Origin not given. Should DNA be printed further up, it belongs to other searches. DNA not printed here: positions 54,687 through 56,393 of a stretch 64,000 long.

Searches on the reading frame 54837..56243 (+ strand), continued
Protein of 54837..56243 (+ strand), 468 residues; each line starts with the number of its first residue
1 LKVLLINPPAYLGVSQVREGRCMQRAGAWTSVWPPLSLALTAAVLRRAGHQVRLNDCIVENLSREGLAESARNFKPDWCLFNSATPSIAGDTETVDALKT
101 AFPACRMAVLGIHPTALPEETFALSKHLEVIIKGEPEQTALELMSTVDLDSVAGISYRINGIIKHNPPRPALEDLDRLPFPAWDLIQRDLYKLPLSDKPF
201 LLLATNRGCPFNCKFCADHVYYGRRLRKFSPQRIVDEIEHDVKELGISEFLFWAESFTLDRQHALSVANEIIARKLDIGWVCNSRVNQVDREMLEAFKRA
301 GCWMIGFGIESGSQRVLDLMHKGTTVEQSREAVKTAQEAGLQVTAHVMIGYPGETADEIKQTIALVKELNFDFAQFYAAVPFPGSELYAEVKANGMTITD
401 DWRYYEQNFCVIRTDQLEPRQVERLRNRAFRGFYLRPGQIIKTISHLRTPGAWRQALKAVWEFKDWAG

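Call 17: find_encoding_contigs(protein=P0003, flank=8000, max_places=2)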
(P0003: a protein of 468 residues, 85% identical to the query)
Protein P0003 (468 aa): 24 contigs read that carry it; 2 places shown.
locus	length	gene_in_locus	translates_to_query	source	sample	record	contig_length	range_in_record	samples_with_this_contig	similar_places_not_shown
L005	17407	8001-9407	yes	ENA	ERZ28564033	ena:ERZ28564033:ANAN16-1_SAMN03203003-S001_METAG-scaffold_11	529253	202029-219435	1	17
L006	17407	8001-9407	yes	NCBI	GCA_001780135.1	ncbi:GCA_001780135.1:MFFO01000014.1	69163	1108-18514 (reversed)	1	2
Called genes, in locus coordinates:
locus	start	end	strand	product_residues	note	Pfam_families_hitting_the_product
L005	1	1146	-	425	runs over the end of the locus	PF13439:Glyco_transf_4, PF13579:Glyco_trans_4_4, PF00534:Glycos_transf_1, PF13692:Glyco_trans_1_4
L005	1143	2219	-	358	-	PF02350:Epimerase_2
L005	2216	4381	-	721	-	PF07494:Reg_prop (faint)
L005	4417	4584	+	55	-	-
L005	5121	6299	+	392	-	PF00890:FAD_binding_2 (weak), PF01134:GIDA (weak), PF01266:DAO (weak), PF01494:FAD_binding_3, PF03486:HI0933_like (weak), PF12831:FAD_oxidored, PF13450:NAD_binding_8 (weak), PF22578:GGR_cat, +2 more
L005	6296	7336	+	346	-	PF13174:TPR_6 (faint), PF12895:ANAPC3 (faint), PF13424:TPR_12 (faint), PF13428:TPR_14 (faint), PF14559:TPR_19 (faint)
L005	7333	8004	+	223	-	PF00535:Glycos_transf_2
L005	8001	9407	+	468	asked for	PF02310:B12-binding, PF04055:Radical_SAM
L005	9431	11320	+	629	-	PF13231:PMT_2, PF13181:TPR_8 (faint), PF13431:TPR_17 (faint), PF13432:TPR_16 (faint), PF00515:TPR_1, PF07719:TPR_2 (weak), PF23914:TPR_CcmH_CycH (weak), PF13371:TPR_9 (weak), +8 more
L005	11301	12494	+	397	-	PF08486:SpoIID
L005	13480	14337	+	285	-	PF13401:AAA_22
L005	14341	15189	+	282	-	PF02811:PHP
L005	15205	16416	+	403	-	PF01676:Metalloenzyme, PF10143:PhosphMutase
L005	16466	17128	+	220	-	PF13568:OMP_b-brl_2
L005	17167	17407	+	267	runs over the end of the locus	PF01435:Peptidase_M48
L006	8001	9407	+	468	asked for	PF02310:B12-binding, PF04055:Radical_SAM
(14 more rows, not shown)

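Call 18: find_encoding_contigs(protein=P0010, flank=8000, max_places=2)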
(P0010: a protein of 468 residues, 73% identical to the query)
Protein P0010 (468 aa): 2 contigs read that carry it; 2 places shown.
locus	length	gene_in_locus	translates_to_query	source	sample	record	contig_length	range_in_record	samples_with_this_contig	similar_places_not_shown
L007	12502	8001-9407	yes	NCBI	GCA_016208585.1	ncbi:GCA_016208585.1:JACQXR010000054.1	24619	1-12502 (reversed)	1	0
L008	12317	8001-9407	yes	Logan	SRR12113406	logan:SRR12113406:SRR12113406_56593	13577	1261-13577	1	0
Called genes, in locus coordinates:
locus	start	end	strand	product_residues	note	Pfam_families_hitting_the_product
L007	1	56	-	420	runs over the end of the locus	PF13231:PMT_2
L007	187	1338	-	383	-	PF13231:PMT_2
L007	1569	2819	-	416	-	PF13439:Glyco_transf_4, PF13579:Glyco_trans_4_4 (weak)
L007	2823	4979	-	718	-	PF07494:Reg_prop (faint)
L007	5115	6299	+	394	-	PF00890:FAD_binding_2 (faint), PF01266:DAO (weak), PF01494:FAD_binding_3 (weak), PF03486:HI0933_like (weak), PF05834:Lycopene_cycl (faint), PF12831:FAD_oxidored (weak), PF13450:NAD_binding_8, PF22578:GGR_cat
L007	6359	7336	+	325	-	PF00515:TPR_1 (faint), PF13424:TPR_12 (faint), PF13428:TPR_14 (faint), PF13432:TPR_16 (faint), PF14559:TPR_19 (faint)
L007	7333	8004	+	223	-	PF00535:Glycos_transf_2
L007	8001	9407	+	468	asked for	PF02310:B12-binding, PF04055:Radical_SAM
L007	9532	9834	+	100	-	-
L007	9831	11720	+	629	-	PF13231:PMT_2, PF13371:TPR_9 (faint), PF12895:ANAPC3 (faint), PF07719:TPR_2 (weak), PF13414:TPR_11, PF13424:TPR_12 (weak), PF00515:TPR_1 (weak), PF23914:TPR_CcmH_CycH (weak), +9 more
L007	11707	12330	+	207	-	PF08486:SpoIID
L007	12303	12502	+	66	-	PF01436:NHL (weak)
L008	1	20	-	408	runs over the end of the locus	PF13231:PMT_2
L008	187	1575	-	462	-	PF13231:PMT_2 (weak)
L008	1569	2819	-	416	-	PF13439:Glyco_transf_4, PF13579:Glyco_trans_4_4 (weak)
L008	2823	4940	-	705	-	PF07494:Reg_prop (faint)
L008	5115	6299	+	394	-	PF00890:FAD_binding_2 (faint), PF01266:DAO (weak), PF01494:FAD_binding_3 (weak), PF03486:HI0933_like (weak), PF05834:Lycopene_cycl (faint), PF12831:FAD_oxidored (weak), PF13450:NAD_binding_8, PF22578:GGR_cat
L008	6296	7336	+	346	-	PF00515:TPR_1 (faint), PF13432:TPR_16 (faint), PF14559:TPR_19 (faint)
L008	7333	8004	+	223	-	PF00535:Glycos_transf_2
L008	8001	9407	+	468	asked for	PF02310:B12-binding, PF04055:Radical_SAM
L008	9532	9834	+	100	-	-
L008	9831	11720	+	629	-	PF13231:PMT_2, PF13371:TPR_9 (faint), PF12895:ANAPC3 (faint), PF07719:TPR_2 (weak), PF13414:TPR_11, PF13424:TPR_12 (weak), PF00515:TPR_1 (weak), PF23914:TPR_CcmH_CycH (weak), +9 more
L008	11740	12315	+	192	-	?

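Call 19: find_encoding_contigs(protein=P0014, flank=8000, max_places=2)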
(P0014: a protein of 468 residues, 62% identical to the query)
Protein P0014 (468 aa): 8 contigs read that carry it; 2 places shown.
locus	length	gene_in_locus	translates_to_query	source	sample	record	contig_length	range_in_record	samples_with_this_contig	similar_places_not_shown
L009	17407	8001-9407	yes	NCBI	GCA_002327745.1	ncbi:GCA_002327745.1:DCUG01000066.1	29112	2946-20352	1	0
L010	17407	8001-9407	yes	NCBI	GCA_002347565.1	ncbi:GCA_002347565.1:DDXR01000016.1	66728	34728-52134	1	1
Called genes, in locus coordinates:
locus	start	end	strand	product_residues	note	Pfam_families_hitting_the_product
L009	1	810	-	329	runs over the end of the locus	PF04055:Radical_SAM, PF13186:SPASM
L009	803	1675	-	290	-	PF00535:Glycos_transf_2, PF13641:Glyco_tranf_2_3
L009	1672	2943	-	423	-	PF13439:Glyco_transf_4 (weak), PF00534:Glycos_transf_1 (weak), PF13692:Glyco_trans_1_4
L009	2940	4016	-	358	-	PF02350:Epimerase_2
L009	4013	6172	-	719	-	PF07494:Reg_prop (faint)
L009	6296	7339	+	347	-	PF13428:TPR_14 (faint), PF13432:TPR_16 (faint), PF14559:TPR_19 (faint), PF00515:TPR_1 (faint), PF07719:TPR_2 (faint), PF13174:TPR_6 (faint), PF13414:TPR_11 (faint)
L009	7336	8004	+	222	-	PF00535:Glycos_transf_2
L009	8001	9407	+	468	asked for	PF02310:B12-binding, PF04055:Radical_SAM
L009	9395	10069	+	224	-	PF13489:Methyltransf_23, PF08241:Methyltransf_11, PF08242:Methyltransf_12, PF13649:Methyltransf_25, PF13847:Methyltransf_31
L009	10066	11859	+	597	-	PF07719:TPR_2 (faint), PF13428:TPR_14 (faint), PF13432:TPR_16 (faint), PF00515:TPR_1 (faint), PF14559:TPR_19 (weak)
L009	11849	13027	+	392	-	PF08486:SpoIID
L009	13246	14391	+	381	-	PF07676:PD40, PF18962:Por_Secre_tail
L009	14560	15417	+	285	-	PF13401:AAA_22, PF07728:AAA_5 (faint)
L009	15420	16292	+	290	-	PF02811:PHP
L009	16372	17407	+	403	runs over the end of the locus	PF01676:Metalloenzyme, PF10143:PhosphMutase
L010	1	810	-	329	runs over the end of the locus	PF04055:Radical_SAM, PF13186:SPASM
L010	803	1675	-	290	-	PF00535:Glycos_transf_2, PF13641:Glyco_tranf_2_3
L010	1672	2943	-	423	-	PF13439:Glyco_transf_4 (weak), PF00534:Glycos_transf_1 (weak), PF13692:Glyco_trans_1_4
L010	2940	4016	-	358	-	PF02350:Epimerase_2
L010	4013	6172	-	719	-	PF07494:Reg_prop (faint)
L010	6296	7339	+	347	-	PF13428:TPR_14 (faint), PF13432:TPR_16 (faint), PF14559:TPR_19 (faint), PF00515:TPR_1 (faint), PF07719:TPR_2 (faint), PF13174:TPR_6 (faint), PF13414:TPR_11 (faint)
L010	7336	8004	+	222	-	PF00535:Glycos_transf_2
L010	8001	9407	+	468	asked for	PF02310:B12-binding, PF04055:Radical_SAM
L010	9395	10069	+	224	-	PF13489:Methyltransf_23, PF08241:Methyltransf_11, PF08242:Methyltransf_12, PF13649:Methyltransf_25, PF13847:Methyltransf_31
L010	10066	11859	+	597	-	PF07719:TPR_2 (faint), PF13428:TPR_14 (faint), PF13432:TPR_16 (faint), PF00515:TPR_1 (faint), PF14559:TPR_19 (weak)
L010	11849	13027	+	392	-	PF08486:SpoIID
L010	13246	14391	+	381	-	PF07676:PD40, PF18962:Por_Secre_tail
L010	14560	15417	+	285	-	PF13401:AAA_22, PF07728:AAA_5 (faint)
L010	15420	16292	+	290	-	PF02811:PHP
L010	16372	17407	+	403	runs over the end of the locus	PF01676:Metalloenzyme, PF10143:PhosphMutase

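Call 28: find_related_loci(query=A1, collection=genome_contigs, flank=10000)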
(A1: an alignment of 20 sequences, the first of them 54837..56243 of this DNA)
Query A1 (468 aa) in genome_contigs; peptide patterns used: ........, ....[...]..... (x = any residue, [..] = any of these).
600 stretches matched a pattern (row limit reached: there are more); 571 encode a relative of the query (tblastn E <= 1e-3); the best 80 are kept; 80 distinct loci.
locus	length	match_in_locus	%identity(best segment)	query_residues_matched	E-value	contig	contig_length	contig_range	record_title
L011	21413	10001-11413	41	1-468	3e-120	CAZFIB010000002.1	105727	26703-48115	MAG TPA_asm: uncultured Thermodesulfobacteriota bacterium isolate SRP141376_co4_291 genome assembly, contig: NODE_287_le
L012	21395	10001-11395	38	1-460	1e-105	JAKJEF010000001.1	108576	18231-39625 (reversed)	MAG: Patescibacteria group bacterium isolate UR.bin13 NODE_1_length_108576_cov_3.107706, whole genome shotgun sequence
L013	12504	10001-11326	40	2-445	2e-104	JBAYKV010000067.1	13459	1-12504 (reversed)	MAG: Syntrophales bacterium isolate SO_2016_GW1_88 scaffold08028_OW334_2016, whole genome shotgun sequence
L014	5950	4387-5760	37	1-459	4e-104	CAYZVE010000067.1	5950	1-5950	MAG TPA_asm: uncultured archaeon isolate binchicken_co387_541 genome assembly, contig: NODE_19303_length_5950_cov_13.242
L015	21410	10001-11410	39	1-463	4e-99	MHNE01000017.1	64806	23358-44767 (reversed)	MAG: Candidatus Portnoybacteria bacterium RIFCSPLOWO2_01_FULL_43_11 rifcsplowo2_01_scaffold_365, whole genome shotgun se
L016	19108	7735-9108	38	1-459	3e-94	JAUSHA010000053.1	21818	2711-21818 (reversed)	MAG: bacterium isolate E14_metabat.bin.161 E14_k141_1806972, whole genome shotgun sequence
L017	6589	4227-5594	34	1-453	9e-85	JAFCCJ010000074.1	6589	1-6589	MAG: Candidatus Iainarchaeum archaeon isolate AB_3033_Bin_152 AB_3033_Bin_152_scaffold_54019, whole genome shotgun seque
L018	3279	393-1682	34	3-444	7e-83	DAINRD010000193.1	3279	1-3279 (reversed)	MAG TPA_asm: Archaeoglobus sp. isolate CTOTU24189 NODE_732_length_3279_cov_6.569479, whole genome shotgun sequence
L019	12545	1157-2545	34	1-459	1e-81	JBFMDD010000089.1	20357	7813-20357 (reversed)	MAG: bacterium isolate MAG210 MAG210_89, whole genome shotgun sequence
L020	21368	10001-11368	35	2-459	7e-81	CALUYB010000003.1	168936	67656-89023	MAG: Candidatus Gastranaerophilales bacterium isolate BRZ_FP__bin46 genome assembly, contig: BRZ_FP__NODE_74_length_1689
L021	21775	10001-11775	33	2-453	1e-80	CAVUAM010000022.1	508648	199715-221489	MAG: Candidatus Bathyarchaeota archaeon isolate MFD01872.bin.1.205 genome assembly, contig: contig_47952, whole genome s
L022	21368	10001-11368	34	2-459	1e-78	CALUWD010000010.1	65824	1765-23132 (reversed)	MAG: Candidatus Gastranaerophilales bacterium isolate BRZ_LT__bin51 genome assembly, contig: BRZ_LT__NODE_493_length_658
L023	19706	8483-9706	36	33-436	5e-76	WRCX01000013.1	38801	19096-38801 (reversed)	MAG: Candidatus Bathycorpusculum hydrogenotrophicum isolate Lab288P3_bin169 Ga0123353_10000780, whole genome shotgun seq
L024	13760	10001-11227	35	34-438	9e-76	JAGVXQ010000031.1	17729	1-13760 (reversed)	Candidatus Woesearchaeota archaeon isolate RIFCSPHIGHO2_01_FULL_38_8 rifcsphigho2_01_scaffold_8001, whole genome shotgun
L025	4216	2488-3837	33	27-459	1e-75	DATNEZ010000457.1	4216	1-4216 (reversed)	MAG TPA_asm: Candidatus Binatia bacterium isolate SMAG_U11281 k141_977805, whole genome shotgun sequence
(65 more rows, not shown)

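Call 32: search_solved_structures(query=window:54837-56243:+, max_evalue=0.001)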
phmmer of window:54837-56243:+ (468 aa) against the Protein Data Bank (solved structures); distinct sequences matched with E-value up to 0.001: 19.
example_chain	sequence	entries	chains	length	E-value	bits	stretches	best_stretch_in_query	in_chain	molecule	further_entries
6fd2_B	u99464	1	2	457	1.8e-28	102.8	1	163-425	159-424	Putative apramycin biosynthetic oxidoreductase 4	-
9ccb_A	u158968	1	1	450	2.9e-23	85.6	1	122-393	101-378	Radical SAM core domain-containing protein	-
7kdx_A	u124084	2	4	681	1.8e-10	43.4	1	97-387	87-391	Methyltransferase TokK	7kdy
4jc0_A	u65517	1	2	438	2.2e-07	33.3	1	185-374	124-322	Ribosomal protein S12 methylthiotransferase RimO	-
7o1p_A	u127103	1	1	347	3.8e-07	32.5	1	206-396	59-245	[FeFe] hydrogenase maturase subunit HydE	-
3cix_A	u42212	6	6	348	3.9e-07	32.5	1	206-396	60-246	FeFe-Hydrogenase maturase | [FeFe] hydrogenase maturase subunit HydE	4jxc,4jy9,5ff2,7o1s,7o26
7o1o_A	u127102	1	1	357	4.1e-07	32.4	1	206-396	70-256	[FeFe] hydrogenase maturase subunit HydE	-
8qmk_A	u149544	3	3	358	4.1e-07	32.4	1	206-396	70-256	[FeFe] hydrogenase maturase subunit HydE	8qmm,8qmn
5few_A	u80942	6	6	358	4.1e-07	32.4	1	206-396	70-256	[FeFe] hydrogenase maturase subunit HydE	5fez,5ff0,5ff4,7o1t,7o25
4jy8_A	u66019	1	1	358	4.1e-07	32.4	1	206-396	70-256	FEFE-HYDROGENASE MATURASE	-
3ciw_A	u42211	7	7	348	7.2e-07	31.6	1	206-396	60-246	FeFe-Hydrogenase maturase | [FeFe] hydrogenase maturase subunit HydE | Biotin synthetase, putative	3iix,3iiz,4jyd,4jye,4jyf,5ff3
5fep_A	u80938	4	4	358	7.7e-07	31.5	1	206-396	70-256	[FeFe] hydrogenase maturase subunit HydE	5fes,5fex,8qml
5ul2_A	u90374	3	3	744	9.8e-07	31.1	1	111-362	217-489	OxsB protein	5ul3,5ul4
2qgq_A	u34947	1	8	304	4.2e-06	29.1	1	197-374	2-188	Protein TM_1862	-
6iad_A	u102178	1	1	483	2.5e-05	26.5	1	285-391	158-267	Histone acetyltransferase, ELP3 family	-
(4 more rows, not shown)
